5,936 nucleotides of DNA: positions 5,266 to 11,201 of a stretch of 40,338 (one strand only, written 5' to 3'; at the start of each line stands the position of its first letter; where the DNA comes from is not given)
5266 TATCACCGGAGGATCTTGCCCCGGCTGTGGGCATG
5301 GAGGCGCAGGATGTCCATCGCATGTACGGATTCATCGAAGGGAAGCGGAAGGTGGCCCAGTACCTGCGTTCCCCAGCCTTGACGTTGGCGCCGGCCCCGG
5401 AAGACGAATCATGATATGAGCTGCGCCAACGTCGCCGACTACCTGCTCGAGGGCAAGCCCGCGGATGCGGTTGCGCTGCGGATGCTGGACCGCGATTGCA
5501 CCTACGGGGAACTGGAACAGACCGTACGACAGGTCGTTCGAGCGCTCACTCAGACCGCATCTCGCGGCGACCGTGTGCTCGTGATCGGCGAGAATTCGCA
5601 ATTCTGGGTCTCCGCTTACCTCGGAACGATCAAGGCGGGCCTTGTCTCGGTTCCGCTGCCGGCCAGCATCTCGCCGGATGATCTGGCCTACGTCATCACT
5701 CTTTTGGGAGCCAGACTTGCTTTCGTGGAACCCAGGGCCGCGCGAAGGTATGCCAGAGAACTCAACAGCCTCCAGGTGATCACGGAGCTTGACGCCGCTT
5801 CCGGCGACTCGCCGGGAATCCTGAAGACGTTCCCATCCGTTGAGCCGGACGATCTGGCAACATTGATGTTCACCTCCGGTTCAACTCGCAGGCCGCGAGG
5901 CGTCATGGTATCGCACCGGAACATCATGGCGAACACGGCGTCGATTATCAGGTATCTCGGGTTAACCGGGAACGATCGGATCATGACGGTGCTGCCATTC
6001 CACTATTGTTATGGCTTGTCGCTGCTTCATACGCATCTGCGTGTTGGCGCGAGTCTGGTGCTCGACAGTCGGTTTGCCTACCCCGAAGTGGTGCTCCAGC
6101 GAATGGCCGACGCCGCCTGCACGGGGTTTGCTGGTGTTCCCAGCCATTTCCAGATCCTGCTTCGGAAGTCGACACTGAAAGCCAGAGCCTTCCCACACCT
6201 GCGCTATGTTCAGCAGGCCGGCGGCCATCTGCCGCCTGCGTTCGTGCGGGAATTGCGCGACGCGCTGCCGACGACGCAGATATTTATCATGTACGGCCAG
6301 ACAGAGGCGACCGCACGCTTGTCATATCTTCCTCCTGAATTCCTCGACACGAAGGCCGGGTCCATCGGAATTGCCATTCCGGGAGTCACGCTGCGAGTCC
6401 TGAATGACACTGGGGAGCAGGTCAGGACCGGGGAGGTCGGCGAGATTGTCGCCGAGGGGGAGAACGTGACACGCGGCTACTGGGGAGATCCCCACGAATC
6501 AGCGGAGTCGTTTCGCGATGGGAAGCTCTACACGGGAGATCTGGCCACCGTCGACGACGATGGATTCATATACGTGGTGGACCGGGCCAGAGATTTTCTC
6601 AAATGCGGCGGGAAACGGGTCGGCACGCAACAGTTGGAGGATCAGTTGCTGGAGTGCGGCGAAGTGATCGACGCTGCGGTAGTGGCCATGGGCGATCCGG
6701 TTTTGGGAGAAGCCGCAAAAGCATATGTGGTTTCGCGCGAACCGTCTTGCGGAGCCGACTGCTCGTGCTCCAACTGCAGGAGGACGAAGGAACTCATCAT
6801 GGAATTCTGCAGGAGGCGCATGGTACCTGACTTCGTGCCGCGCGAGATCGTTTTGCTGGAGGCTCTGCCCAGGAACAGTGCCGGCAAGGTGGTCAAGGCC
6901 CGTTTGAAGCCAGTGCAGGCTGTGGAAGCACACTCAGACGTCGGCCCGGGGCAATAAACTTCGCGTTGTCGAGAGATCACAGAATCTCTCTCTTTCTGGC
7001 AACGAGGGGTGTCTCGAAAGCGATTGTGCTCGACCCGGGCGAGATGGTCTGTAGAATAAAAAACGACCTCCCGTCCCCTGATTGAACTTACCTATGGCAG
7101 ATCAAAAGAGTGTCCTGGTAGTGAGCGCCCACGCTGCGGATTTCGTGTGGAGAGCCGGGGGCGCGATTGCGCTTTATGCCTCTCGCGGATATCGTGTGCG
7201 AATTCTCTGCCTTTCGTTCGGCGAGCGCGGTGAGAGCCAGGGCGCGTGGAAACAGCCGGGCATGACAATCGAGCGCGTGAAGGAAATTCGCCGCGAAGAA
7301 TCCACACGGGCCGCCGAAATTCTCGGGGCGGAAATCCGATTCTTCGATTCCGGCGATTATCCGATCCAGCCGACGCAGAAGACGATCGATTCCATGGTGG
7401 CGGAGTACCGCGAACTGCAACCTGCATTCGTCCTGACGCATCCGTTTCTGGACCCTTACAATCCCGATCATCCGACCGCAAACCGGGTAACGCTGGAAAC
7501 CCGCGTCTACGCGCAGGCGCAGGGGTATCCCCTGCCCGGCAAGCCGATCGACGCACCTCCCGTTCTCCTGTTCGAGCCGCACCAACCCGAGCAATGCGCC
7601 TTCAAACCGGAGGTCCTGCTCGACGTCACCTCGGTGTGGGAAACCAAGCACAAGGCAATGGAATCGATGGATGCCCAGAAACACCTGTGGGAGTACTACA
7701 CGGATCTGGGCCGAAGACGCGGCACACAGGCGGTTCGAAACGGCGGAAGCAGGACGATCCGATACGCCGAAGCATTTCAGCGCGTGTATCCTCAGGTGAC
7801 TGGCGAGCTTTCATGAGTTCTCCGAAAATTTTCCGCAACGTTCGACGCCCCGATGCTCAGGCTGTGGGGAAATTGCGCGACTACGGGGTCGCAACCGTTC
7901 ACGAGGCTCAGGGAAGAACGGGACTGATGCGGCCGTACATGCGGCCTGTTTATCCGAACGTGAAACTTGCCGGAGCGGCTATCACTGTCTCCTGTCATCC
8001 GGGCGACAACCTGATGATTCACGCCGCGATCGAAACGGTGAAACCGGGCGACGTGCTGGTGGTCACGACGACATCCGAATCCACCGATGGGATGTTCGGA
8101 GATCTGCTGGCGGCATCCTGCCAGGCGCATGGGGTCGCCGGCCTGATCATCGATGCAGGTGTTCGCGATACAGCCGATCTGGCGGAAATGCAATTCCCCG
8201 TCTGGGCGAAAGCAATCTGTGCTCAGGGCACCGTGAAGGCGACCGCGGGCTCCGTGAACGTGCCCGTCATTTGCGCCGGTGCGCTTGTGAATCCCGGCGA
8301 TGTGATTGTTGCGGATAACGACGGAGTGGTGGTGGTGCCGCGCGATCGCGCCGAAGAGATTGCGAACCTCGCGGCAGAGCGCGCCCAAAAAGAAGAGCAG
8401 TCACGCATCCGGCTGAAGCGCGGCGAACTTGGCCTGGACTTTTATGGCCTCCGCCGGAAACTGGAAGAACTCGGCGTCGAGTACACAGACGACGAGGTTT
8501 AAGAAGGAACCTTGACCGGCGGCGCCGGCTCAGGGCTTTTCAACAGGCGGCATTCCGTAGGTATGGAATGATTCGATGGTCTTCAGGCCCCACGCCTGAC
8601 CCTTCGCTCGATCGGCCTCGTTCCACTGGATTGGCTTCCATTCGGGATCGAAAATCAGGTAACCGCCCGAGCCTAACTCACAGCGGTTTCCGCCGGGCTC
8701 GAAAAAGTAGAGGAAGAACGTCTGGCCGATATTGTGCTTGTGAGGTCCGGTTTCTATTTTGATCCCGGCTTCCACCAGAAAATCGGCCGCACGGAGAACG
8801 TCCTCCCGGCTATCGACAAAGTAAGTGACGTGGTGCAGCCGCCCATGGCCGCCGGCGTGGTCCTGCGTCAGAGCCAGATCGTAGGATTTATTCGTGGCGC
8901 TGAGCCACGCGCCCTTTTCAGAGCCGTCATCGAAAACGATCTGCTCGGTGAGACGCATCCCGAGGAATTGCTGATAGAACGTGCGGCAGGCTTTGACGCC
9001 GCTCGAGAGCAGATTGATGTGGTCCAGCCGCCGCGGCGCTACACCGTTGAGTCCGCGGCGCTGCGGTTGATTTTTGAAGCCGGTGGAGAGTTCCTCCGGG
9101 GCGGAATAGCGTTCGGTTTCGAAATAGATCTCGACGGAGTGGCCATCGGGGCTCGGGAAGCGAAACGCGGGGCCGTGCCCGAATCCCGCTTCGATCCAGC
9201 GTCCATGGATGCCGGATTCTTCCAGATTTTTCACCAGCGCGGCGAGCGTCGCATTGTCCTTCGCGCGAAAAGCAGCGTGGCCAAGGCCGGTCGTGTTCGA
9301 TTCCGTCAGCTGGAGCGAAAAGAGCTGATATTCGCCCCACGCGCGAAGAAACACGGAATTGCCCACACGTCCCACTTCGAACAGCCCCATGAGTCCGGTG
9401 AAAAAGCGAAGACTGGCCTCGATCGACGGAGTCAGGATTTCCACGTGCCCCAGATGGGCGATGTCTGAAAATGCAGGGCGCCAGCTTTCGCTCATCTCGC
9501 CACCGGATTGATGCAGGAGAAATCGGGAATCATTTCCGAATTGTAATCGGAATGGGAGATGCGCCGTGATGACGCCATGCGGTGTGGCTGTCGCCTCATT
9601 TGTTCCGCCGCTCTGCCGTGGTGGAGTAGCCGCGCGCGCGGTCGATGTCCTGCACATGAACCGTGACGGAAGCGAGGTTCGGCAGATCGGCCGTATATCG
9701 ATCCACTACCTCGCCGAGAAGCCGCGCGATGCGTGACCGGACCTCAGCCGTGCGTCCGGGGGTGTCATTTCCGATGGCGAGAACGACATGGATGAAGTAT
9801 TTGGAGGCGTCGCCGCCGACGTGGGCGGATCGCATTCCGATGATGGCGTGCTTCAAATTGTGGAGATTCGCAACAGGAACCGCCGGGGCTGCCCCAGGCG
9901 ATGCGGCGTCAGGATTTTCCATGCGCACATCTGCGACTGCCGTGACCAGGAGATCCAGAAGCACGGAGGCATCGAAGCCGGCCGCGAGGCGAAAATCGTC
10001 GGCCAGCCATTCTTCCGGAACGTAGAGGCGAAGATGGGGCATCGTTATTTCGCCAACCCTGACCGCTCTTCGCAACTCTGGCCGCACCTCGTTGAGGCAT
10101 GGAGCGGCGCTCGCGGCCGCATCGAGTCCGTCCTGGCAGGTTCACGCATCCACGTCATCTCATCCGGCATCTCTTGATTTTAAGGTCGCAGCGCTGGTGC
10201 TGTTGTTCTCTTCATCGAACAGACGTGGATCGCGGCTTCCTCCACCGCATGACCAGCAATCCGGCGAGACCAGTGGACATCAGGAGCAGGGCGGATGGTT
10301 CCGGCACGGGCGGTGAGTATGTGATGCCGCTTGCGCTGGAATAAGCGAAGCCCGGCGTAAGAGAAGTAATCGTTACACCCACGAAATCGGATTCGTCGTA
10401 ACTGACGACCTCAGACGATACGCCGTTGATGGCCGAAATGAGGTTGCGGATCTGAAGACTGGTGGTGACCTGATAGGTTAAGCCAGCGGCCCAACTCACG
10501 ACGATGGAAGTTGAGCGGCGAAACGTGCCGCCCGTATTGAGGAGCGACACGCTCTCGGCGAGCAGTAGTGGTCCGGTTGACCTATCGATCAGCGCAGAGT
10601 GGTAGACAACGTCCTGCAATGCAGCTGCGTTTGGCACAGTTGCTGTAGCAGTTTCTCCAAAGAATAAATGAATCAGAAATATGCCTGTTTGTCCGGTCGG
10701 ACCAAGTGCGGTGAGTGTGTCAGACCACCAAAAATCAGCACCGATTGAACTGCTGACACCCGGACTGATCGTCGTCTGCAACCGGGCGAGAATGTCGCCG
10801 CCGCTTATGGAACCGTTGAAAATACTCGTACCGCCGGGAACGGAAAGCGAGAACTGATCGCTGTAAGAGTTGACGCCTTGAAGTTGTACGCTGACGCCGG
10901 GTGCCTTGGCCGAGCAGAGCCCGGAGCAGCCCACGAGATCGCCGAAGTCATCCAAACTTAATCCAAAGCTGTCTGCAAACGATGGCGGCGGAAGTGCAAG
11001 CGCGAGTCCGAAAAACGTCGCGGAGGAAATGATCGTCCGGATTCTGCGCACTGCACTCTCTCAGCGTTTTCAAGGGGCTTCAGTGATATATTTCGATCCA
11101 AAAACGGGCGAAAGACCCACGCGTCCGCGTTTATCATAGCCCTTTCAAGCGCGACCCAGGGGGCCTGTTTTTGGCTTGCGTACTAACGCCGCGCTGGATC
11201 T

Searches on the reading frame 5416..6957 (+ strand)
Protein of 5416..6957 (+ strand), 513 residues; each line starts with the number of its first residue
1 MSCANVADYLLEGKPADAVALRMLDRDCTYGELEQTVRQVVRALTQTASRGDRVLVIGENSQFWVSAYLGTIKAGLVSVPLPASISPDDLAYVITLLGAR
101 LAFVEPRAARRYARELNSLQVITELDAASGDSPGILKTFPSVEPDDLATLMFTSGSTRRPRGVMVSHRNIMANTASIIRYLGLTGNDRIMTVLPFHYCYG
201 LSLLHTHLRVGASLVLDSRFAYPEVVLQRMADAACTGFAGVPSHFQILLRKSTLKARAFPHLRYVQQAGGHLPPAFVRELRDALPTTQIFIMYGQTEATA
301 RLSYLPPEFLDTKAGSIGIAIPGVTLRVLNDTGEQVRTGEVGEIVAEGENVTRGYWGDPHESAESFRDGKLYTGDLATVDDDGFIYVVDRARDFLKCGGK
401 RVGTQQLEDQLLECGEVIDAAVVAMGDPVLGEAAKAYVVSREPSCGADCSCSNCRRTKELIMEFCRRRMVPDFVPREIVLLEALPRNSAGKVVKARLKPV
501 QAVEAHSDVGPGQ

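Call 60: search_protein_families(library=pfam, proteins=[window:5416-6957:+], max_evalue=0.0001)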
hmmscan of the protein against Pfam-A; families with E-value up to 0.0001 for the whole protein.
window:5416-6957:+ (513 aa): 2 families
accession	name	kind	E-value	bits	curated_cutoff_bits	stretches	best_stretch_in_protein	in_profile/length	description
PF00501.34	AMP-binding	-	7.4e-74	249.3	29.9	1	14-356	8-384/384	AMP-binding enzyme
PF13193.12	AMP-binding_C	-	1.1e-11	45.9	24.5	1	407-491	2-76/76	AMP-binding enzyme C-terminal domain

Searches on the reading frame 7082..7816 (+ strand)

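Call 60: search_protein_families(library=pfam, proteins=[window:7082-7816:+], max_evalue=0.0001)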
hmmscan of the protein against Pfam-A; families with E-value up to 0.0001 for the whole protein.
window:7082-7816:+ (244 aa): 1 family
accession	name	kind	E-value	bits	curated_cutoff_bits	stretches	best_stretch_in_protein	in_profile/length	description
PF02585.22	PIG-L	-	4.4e-22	79.4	28.2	1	12-139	1-127/129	GlcNAc-PI de-N-acetylase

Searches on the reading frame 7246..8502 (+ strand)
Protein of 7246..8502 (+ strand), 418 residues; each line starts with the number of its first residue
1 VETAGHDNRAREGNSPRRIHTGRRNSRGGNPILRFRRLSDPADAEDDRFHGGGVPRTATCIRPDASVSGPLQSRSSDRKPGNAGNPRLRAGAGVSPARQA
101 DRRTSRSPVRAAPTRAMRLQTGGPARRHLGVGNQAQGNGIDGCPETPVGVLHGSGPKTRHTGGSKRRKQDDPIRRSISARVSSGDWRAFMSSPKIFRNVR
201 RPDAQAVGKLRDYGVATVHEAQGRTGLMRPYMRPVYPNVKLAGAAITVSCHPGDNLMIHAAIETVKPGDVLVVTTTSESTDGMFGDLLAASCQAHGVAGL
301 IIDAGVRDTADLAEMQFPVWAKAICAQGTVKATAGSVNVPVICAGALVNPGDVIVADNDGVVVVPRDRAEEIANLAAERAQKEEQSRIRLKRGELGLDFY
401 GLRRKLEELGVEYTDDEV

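Call 61: search_protein_families(library=pfam, proteins=[window:7246-8502:+], max_evalue=0.001)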
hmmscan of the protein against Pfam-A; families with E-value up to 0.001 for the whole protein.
window:7246-8502:+ (418 aa): 1 family
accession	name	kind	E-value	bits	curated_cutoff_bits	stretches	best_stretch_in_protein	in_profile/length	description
PF03737.21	RraA-like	-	1.8e-47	161.8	24.5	1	216-363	2-152/152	Aldolase/RraA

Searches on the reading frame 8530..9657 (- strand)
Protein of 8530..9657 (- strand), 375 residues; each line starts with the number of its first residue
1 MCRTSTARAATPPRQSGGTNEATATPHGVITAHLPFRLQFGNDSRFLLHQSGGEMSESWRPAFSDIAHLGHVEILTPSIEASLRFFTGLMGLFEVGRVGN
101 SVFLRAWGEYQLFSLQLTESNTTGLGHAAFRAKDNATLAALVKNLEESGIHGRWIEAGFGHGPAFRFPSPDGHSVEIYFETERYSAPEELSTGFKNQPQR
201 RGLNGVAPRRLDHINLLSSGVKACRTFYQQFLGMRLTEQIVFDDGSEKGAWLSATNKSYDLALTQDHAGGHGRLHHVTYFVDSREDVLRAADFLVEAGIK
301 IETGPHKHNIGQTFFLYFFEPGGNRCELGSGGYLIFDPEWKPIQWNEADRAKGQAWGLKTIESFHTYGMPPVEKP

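Call 60: search_protein_families(library=pfam, proteins=[window:8530-9657:-], max_evalue=0.0001)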
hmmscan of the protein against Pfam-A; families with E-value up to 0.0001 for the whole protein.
window:8530-9657:- (375 aa): 3 families
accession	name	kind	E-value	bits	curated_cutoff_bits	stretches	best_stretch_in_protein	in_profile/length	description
PF00903.31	Glyoxalase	-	2.3e-25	89.8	20.6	1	210-328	1-121/121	Glyoxalase/Bleomycin resistance protein/Dioxygenase superfamily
PF22247.2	Diox-like_N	-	4.3e-09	36.8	27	1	127-180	3-58/60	Catechol 2,3-dioxygenase-like N-terminal domain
PF13669.12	Glyoxalase_4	-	2.3e-05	25.1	27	0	212-310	1-103/109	Glyoxalase/Bleomycin resistance protein/Dioxygenase superfamily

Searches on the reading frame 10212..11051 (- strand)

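Call 60: search_protein_families(library=pfam, proteins=[window:10212-11051:-], max_evalue=0.0001)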
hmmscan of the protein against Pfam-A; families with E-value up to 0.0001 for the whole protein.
window:10212-11051:- (279 aa): 1 family
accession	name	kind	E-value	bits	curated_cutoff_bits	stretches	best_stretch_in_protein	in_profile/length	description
PF07589.16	PEP-CTERM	-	1.4e-05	25.4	20.7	1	248-272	1-24/24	PEP-CTERM motif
